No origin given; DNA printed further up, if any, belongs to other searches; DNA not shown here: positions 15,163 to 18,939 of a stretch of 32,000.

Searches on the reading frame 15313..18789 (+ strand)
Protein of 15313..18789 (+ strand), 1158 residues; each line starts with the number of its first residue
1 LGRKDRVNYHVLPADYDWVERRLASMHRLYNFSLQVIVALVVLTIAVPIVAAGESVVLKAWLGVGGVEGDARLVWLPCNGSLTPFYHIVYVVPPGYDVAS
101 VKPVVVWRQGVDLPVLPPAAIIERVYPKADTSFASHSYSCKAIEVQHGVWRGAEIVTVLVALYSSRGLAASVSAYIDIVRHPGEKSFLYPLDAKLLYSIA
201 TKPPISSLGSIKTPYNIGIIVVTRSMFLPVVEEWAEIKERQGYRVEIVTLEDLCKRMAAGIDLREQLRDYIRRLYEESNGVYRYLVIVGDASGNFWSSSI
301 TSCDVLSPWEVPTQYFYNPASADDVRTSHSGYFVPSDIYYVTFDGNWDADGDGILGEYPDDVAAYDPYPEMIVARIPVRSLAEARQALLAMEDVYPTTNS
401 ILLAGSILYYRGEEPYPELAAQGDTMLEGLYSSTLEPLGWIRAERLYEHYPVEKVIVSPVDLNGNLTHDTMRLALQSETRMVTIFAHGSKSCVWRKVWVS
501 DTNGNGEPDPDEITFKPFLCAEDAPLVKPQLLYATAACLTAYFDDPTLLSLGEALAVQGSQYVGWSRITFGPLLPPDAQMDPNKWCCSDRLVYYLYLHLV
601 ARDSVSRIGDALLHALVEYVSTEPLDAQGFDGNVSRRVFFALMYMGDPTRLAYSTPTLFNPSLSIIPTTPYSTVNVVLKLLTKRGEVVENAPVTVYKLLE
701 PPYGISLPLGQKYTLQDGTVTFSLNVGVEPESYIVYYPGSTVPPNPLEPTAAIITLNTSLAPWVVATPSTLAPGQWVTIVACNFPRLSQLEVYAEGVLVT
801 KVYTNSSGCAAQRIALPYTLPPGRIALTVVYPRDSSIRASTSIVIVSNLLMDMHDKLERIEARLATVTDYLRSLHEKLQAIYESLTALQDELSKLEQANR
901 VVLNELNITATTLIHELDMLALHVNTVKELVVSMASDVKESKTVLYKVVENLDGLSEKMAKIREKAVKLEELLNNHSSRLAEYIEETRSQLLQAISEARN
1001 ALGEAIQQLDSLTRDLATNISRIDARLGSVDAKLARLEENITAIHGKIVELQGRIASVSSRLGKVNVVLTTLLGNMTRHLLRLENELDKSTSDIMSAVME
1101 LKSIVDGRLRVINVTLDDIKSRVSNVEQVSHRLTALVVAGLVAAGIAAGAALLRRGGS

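Call 28: search_protein_families(library=pfam, proteins=[window:15313-18789:+], max_evalue=0.00001)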
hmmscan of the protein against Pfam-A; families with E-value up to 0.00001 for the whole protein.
window:15313-18789:+ (1158 aa): 2 families
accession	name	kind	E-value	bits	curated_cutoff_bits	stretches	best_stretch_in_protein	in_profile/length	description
PF01364.23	Peptidase_C25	-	1.6e-30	107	23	1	220-649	2-371/374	Peptidase family C25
PF04513.17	Baculo_PEP_C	-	5.6e-08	33.4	38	0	1055-1129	32-107/140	Baculovirus polyhedron envelope protein, PEP, C terminus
